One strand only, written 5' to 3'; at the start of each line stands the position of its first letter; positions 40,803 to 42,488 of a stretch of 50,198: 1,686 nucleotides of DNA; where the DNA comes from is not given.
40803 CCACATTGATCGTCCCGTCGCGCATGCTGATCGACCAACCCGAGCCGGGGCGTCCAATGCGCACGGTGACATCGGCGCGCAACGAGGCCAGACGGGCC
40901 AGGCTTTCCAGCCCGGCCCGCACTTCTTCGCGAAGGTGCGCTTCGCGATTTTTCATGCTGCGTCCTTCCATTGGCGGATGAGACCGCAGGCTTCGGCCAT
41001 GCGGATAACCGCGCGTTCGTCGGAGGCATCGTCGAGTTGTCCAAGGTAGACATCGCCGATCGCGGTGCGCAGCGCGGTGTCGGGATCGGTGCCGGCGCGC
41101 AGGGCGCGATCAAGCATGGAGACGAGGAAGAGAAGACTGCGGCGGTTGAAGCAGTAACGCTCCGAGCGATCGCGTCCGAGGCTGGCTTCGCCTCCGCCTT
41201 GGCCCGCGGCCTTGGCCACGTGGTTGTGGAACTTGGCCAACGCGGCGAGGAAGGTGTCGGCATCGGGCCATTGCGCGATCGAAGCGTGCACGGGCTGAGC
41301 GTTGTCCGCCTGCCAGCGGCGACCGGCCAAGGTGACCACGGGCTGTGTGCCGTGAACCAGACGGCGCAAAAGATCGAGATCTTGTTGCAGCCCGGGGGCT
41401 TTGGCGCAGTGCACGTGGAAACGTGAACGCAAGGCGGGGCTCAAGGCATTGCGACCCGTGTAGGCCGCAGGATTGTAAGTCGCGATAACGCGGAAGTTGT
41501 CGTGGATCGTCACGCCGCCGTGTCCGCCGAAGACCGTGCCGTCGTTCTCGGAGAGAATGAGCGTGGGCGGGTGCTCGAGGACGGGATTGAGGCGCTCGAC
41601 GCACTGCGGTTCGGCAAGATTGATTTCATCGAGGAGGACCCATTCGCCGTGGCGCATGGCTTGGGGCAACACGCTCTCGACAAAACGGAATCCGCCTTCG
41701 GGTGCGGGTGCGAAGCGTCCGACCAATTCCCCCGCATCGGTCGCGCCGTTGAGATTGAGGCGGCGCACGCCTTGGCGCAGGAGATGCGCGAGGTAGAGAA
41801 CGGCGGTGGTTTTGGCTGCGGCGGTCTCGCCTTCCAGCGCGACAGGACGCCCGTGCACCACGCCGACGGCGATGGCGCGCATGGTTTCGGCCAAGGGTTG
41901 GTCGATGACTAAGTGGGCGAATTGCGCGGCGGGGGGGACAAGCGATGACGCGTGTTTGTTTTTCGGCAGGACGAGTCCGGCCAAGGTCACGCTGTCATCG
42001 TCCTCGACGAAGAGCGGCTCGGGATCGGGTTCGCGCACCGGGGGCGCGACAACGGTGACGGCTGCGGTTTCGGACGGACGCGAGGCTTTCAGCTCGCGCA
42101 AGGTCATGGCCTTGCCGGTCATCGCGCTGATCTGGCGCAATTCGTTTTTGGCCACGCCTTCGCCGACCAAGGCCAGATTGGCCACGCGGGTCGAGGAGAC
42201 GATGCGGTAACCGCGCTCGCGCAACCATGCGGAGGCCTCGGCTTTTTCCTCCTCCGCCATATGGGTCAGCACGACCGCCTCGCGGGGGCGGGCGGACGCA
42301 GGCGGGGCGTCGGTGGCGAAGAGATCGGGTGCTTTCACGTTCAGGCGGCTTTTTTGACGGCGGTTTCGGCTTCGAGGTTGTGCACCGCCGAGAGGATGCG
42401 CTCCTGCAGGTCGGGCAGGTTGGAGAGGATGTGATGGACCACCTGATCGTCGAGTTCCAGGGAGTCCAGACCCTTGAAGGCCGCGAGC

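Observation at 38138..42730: Four-gene minus-strand cassette: small protein, BRCT-like MoxR/AAA_5 ATPase with deviant P-loop, HExxH-vWA protein and a classical AAA+ ATPase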

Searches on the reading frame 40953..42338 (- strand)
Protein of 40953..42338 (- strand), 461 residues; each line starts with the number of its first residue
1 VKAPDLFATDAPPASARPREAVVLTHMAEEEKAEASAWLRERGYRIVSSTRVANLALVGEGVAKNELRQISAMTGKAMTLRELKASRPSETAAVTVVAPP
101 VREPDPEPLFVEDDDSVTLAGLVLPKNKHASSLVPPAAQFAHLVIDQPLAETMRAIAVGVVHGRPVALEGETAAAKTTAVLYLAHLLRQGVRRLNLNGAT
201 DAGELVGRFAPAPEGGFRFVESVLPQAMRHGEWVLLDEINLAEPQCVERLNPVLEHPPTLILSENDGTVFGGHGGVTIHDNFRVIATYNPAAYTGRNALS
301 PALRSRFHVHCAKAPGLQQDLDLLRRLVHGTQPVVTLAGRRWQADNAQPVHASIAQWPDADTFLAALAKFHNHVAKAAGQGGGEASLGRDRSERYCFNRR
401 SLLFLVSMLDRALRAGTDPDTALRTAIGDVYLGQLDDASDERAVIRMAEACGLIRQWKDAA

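Call 3: search_protein_families(library=pfam, proteins=[window:40953-42338:-], max_evalue=0.1)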
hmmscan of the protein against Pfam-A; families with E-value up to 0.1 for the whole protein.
window:40953-42338:- (461 aa): 2 families
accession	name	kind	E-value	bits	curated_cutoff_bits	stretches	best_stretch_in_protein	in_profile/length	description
PF07728.20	AAA_5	-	2.1e-20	73.6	22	1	166-307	2-139/139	AAA domain (dynein-related subfamily)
PF07726.17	AAA_3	-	0.00064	20.1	27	1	167-308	3-130/131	ATPase family associated with various cellular activities (AAA)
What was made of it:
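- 40953..42338 (-): Gene B: a 461-aa BRCT-like domain fused to an AAA_5 (MoxR/midasin-clade) ATPase. GTG start, 2 nt after the stop of A. Pfam AAA_5 covers residues 166-307, E=2e-20 (call 3).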

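Call 4: search_protein_families(library=padloc, proteins=[window:40953-42338:-], max_evalue=0.1)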
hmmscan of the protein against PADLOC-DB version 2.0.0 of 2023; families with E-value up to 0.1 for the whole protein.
window:40953-42338:- (461 aa): 0 families

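Call 5: search_protein_families(library=ncbifam, proteins=[window:40953-42338:-], max_evalue=0.1)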
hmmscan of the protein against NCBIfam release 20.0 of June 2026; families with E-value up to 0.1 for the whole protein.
window:40953-42338:- (461 aa): 2 families
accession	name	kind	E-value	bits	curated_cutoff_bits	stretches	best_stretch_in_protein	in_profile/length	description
TIGR02640.1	gas_vesic_GvpN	equivalog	3.1e-05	23.6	266.8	1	219-309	94-179/262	gas vesicle protein GvpN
TIGR01650.1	PD_CobS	equivalog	0.0003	20.1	558.55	1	150-267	51-171/327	cobaltochelatase subunit CobS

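Call 16: search_solved_structures(query=window:40953-42338:-, max_evalue=0.01, show_alignments=2)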
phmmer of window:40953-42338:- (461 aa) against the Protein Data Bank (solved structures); distinct sequences matched with E-value up to 0.01: 11.
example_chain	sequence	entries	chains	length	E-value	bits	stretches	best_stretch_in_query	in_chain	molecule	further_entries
6or5_A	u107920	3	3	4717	1.1e-97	331.1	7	162-316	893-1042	Midasin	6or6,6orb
6i27_A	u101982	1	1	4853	2.4e-88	300.3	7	140-323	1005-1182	Midasin,Midasin,Midasin,Midasin,Midasin,Midasin,Midasin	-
6i26_A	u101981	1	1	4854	2.4e-88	300.3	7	140-323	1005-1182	Midasin,Midasin,Midasin,Midasin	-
6hyp_A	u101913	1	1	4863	2.5e-88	300.3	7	140-323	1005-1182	Midasin,Midasin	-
5jcs_s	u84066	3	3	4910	2.7e-88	300.2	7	140-323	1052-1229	Midasin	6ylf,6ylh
5c3c_A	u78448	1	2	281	4.8e-06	29.1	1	162-308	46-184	CbbQ/NirQ/NorQ domain protein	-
6l1q_C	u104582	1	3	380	8.8e-06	28.2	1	163-308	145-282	CbbQ protein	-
9qhd_A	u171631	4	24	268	2.5e-05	26.7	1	148-308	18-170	Nitric oxide reductase NorQ protein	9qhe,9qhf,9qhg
9qh4_A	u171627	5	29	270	3.1e-05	26.4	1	155-322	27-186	Protein NorQ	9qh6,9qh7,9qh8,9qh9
9ujv_A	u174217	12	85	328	0.00027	23.3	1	151-287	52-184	Cobaltochelatase subunit CobS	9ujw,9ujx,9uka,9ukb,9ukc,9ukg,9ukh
9udk_A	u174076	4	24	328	0.0007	22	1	151-287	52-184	Cobaltochelatase subunit CobS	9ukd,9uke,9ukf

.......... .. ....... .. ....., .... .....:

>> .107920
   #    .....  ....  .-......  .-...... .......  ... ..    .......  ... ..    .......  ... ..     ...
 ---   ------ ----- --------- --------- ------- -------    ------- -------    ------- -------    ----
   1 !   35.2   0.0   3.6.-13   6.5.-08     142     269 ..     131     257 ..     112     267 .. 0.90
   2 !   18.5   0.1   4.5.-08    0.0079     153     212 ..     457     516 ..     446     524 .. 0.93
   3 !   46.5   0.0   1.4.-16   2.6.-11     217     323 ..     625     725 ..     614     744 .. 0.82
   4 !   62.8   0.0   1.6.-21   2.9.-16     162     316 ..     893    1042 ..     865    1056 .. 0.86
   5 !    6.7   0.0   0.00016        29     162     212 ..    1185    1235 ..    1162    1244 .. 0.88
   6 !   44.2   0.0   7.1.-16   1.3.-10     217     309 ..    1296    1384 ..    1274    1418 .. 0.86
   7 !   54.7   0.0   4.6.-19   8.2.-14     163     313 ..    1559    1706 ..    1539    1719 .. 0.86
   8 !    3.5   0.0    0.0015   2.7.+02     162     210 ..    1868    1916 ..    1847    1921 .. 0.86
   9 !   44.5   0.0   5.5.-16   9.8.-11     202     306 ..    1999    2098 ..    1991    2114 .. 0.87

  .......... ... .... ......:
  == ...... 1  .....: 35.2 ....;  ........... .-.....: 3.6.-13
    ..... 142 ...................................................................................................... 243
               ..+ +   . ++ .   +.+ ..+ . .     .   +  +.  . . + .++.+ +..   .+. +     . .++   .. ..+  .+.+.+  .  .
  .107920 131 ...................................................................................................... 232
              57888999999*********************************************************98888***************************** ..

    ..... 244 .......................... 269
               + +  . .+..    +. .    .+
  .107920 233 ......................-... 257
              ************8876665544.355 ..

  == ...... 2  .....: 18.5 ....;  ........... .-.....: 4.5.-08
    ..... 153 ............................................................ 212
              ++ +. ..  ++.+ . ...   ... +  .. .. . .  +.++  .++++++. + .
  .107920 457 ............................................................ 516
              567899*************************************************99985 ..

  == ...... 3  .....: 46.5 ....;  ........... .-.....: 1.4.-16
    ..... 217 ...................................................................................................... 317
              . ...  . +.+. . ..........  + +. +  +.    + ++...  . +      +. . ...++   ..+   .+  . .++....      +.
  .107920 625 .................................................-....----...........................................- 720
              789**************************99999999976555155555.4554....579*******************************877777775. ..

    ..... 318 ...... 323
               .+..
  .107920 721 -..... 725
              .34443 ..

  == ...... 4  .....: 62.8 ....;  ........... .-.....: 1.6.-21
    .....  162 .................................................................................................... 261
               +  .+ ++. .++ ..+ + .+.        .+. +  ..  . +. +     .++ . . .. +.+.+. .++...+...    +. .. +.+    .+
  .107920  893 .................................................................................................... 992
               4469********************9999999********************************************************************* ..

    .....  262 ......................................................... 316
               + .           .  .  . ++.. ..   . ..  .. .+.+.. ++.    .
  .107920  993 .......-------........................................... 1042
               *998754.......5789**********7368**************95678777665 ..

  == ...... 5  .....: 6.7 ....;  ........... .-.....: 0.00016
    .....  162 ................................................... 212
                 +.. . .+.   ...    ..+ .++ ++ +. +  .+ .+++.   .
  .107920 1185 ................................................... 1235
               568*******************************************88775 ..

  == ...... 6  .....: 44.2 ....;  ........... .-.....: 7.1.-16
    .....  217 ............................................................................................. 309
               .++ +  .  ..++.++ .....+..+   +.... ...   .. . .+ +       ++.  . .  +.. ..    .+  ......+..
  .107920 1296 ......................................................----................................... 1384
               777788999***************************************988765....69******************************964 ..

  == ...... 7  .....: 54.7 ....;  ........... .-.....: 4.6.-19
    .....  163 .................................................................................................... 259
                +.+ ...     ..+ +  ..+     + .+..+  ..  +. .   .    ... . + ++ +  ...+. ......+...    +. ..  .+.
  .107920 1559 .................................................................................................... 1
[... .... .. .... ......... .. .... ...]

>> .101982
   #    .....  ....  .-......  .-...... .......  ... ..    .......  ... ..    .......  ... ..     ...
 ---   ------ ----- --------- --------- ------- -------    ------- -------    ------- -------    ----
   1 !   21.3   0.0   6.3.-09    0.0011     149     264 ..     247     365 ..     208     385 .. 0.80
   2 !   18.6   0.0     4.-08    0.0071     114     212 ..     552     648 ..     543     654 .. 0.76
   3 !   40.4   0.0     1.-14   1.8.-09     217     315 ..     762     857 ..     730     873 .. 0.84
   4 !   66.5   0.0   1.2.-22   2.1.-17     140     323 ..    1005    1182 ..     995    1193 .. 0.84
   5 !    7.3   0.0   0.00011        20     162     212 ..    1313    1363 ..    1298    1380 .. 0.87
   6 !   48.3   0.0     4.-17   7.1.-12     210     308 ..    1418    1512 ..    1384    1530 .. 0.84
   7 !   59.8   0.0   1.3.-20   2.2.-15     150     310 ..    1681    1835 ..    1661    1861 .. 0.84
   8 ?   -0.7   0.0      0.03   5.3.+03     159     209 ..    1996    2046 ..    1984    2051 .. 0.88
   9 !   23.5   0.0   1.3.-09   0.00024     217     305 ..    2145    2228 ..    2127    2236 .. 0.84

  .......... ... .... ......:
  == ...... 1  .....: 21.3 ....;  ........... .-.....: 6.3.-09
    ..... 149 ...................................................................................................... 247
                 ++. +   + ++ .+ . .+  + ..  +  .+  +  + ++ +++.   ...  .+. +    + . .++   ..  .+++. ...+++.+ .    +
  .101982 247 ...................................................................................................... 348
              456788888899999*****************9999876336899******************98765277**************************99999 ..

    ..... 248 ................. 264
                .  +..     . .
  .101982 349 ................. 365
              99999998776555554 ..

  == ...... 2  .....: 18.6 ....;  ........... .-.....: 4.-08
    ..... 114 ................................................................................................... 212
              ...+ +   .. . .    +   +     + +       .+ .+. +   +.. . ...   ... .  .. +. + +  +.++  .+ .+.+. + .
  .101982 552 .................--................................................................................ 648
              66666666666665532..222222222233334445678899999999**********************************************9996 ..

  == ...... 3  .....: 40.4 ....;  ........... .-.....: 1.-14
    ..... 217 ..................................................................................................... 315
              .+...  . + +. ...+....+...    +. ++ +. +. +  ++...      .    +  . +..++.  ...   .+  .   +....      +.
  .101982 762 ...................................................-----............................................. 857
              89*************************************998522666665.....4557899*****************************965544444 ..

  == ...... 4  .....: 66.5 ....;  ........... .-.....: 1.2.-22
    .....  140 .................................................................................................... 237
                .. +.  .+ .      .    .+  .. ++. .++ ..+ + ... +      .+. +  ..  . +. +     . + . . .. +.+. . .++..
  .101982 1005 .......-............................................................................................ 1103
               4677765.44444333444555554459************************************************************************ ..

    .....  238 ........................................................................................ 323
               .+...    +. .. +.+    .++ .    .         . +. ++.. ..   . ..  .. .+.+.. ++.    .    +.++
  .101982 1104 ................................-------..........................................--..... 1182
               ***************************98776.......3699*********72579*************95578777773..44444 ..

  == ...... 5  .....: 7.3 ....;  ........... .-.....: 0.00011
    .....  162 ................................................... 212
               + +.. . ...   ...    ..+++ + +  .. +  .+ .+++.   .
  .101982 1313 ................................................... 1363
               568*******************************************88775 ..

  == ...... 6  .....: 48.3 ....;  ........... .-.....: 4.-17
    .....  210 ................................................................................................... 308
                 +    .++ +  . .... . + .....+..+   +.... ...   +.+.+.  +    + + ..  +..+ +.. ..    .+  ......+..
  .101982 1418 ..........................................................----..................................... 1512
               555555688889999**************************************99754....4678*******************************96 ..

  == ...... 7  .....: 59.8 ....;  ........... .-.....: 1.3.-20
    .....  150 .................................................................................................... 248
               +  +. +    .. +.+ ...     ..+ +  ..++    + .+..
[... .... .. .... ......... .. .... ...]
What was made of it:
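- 40953..42338 (-): The best PDB sequence matches are the midasin AAA domains, followed by CbbQ, NorQ and CobS (call 16).
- Closest known: Midasin. Same: The AAA_5 domain of B scores best against the midasin AAA domains (call 16).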

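Call 28: find_homologous_proteins(query=window:40953-42338:-, max_evalue=0.00001)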
Query window:40953-42338:- (461 aa): 168 proteins with E <= 0.00001 among 8000 candidates; the best 120 are listed.
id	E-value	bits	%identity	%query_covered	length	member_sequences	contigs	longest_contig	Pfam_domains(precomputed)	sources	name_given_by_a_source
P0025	8.9e-284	959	93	100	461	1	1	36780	PF07728.21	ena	-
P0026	3.1e-282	954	92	100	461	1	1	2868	PF07728.21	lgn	-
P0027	4.2e-280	947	92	100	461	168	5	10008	PF07728.21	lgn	-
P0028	9.8e-279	943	91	100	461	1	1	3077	PF07728.21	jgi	jgi:MoxR-like ATPase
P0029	5.2e-278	940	91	100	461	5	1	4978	PF07728.21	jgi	-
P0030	2.5e-272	922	89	100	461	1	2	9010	PF07728.21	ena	-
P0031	1.0e-260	883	87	100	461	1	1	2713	PF07728.21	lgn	-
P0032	3.1e-260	882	86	100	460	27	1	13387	PF07728.21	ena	-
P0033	1.8e-259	879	86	100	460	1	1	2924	PF07728.21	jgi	jgi:hypothetical protein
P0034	1.2e-257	873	85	100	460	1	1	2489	PF07728.21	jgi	jgi:hypothetical protein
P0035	1.5e-256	870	85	100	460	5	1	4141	PF07728.21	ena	-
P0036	7.5e-254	861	87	97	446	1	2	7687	PF07728.21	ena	-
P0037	8.7e-254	860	87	97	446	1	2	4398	PF07728.21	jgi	-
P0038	4.2e-253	858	84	100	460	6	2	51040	PF07728.21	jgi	-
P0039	3.7e-252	855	83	100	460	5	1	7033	PF07728.21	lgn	-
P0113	6.3e-86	307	39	94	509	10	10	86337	PF07728.21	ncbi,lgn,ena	-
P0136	6.4e-83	297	41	96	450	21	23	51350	PF07728.21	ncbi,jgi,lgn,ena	jgi:hypothetical protein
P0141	2.3e-82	295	46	74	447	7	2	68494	PF07728.21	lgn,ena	-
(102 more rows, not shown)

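Call 29: find_encoding_contigs(protein=P0136, flank=8000, max_places=3)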
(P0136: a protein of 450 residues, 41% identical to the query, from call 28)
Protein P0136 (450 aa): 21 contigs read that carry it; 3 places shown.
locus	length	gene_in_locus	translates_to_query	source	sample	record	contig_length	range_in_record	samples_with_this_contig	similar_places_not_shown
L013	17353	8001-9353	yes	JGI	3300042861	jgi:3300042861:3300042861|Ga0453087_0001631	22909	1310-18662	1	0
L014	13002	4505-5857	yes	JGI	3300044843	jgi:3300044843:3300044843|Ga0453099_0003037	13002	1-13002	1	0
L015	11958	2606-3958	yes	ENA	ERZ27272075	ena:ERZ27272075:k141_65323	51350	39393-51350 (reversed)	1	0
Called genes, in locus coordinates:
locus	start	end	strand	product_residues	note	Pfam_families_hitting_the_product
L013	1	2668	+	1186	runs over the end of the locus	PF13476:AAA_23, PF13514:AAA_27, PF02463:SMC_N (weak)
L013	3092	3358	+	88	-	-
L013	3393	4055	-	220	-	-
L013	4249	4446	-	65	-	-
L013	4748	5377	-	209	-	-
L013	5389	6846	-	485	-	PF03747:ADP_ribosyl_GH, PF22784:PTP-SAK, PF22785:Tc-R-P, PF00782:DSPc (weak), PF22741:PTP-NADK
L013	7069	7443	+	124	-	-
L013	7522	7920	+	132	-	-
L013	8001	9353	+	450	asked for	PF07728:AAA_5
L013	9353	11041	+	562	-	PF00092:VWA (weak), PF13519:VWA_2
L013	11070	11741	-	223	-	PF08281:Sigma70_r4_2 (weak)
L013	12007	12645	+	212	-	PF07638:Sigma70_ECF, PF08281:Sigma70_r4_2, PF04545:Sigma70_r4 (weak)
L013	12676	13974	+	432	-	PF00069:Pkinase, PF07714:PK_Tyr_Ser-Thr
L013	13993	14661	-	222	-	PF08281:Sigma70_r4_2 (weak)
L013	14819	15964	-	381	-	-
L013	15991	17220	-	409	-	PF04851:ResIII (weak), PF00270:DEAD (faint), PF13604:AAA_30 (weak), PF00271:Helicase_C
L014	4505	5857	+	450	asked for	PF07728:AAA_5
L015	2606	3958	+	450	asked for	PF07728:AAA_5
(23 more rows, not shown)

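Call 30: find_encoding_contigs(protein=P0113, flank=8000, max_places=3)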
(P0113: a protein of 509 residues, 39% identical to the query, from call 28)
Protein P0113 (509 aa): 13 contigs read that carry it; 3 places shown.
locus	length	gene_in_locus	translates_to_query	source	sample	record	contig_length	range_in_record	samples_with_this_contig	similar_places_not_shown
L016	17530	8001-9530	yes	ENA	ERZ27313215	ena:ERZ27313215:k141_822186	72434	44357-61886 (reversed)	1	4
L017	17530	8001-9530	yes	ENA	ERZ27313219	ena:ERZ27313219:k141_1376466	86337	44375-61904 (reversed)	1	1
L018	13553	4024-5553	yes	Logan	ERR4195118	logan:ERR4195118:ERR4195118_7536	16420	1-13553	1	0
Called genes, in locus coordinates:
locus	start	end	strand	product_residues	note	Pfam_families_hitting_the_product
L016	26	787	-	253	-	PF01182:Glucosamine_iso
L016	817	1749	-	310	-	-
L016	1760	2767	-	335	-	PF01408:GFO_IDH_MocA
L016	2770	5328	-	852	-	PF23500:DUF7133, PF13646:HEAT_2 (weak), PF00034:Cytochrom_C, PF13442:Cytochrome_CBB3 (weak)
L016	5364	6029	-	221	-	PF00392:GntR, PF07729:FCD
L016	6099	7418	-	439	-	PF04542:Sigma70_r2, PF04539:Sigma70_r3, PF04545:Sigma70_r4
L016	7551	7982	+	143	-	-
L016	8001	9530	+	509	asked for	PF07728:AAA_5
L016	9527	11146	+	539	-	PF05762:VWA_CoxE (weak), PF00092:VWA, PF13519:VWA_2, PF13768:VWA_3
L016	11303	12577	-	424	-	PF13657:Couple_hipA, PF07804:HipA_C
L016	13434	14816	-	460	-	PF01565:FAD_binding_4, PF02913:FAD-oxidase_C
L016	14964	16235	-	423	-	-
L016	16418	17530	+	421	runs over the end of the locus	PF07586:HXXSHH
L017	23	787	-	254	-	PF01182:Glucosamine_iso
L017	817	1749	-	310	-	-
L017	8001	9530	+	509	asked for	PF07728:AAA_5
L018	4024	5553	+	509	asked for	PF07728:AAA_5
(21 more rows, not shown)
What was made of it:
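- One locus (L016) is flanked on one side by ordinary metabolic genes (call 30).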

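Call 31: find_encoding_contigs(protein=P0141, flank=8000, max_places=2)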
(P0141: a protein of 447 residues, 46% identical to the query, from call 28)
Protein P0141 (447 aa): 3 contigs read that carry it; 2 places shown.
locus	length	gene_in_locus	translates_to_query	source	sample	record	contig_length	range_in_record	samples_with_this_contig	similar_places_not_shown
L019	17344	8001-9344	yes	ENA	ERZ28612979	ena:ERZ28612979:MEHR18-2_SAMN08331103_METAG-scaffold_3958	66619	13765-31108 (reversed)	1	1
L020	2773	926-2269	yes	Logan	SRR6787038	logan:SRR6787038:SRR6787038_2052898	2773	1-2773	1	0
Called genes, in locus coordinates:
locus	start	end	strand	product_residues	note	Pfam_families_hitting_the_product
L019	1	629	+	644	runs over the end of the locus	-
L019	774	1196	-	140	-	-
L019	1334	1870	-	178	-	-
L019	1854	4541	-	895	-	PF13538:UvrD_C_2 (weak)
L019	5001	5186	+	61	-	-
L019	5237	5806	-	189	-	-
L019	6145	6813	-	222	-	PF08281:Sigma70_r4_2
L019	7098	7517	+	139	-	-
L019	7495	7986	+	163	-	-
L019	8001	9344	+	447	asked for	PF07728:AAA_5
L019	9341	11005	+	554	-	PF00092:VWA (weak), PF11775:CobT_C (faint), PF13519:VWA_2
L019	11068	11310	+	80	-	-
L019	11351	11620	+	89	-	-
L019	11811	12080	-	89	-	-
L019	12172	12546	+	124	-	-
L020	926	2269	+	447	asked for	PF07728:AAA_5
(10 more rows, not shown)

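Call 72: find_related_loci(query=A6, collection=metagenome_contigs, flank=10000)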
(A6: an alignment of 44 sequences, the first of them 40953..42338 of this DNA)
Query A6 (461 aa) in metagenome_contigs; peptide patterns used: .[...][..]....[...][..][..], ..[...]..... (x = any residue, [..] = any of these).
399 stretches matched a pattern; 187 encode a relative of the query (tblastn E <= 1e-3); the best 80 are kept; 80 distinct loci.
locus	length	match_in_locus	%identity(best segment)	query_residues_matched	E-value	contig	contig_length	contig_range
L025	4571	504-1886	92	1-461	0e+0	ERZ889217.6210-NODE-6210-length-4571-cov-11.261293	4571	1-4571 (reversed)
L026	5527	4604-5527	96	1-308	0e+0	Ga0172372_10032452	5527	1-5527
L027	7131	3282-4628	62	13-461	0e+0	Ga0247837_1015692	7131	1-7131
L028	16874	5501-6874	44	4-453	4e-103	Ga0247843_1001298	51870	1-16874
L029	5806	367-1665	46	21-444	2e-98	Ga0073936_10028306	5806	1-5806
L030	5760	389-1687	46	21-444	2e-98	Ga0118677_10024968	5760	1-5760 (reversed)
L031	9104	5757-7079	44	21-451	2e-96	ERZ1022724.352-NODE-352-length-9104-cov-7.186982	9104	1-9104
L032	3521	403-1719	44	21-444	2e-97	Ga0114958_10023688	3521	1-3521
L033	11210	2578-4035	39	19-453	3e-93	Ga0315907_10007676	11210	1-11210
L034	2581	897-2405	38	22-454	2e-94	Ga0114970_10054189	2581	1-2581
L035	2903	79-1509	39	20-453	2e-93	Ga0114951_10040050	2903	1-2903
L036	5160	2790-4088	42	39-453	3e-91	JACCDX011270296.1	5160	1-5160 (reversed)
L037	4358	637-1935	41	39-453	1e-91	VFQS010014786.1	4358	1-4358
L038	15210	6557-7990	39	22-456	1e-90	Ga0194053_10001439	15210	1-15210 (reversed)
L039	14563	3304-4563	44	39-448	2e-90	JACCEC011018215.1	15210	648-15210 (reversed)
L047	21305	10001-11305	42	17-444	1e-93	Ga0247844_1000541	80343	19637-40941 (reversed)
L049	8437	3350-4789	39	20-456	8e-89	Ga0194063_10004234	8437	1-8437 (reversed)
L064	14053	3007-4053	44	110-453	4e-86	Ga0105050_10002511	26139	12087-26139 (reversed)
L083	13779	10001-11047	46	113-454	3e-82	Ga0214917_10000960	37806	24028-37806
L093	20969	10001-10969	43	137-453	8e-80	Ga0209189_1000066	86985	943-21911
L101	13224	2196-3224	42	115-453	8e-79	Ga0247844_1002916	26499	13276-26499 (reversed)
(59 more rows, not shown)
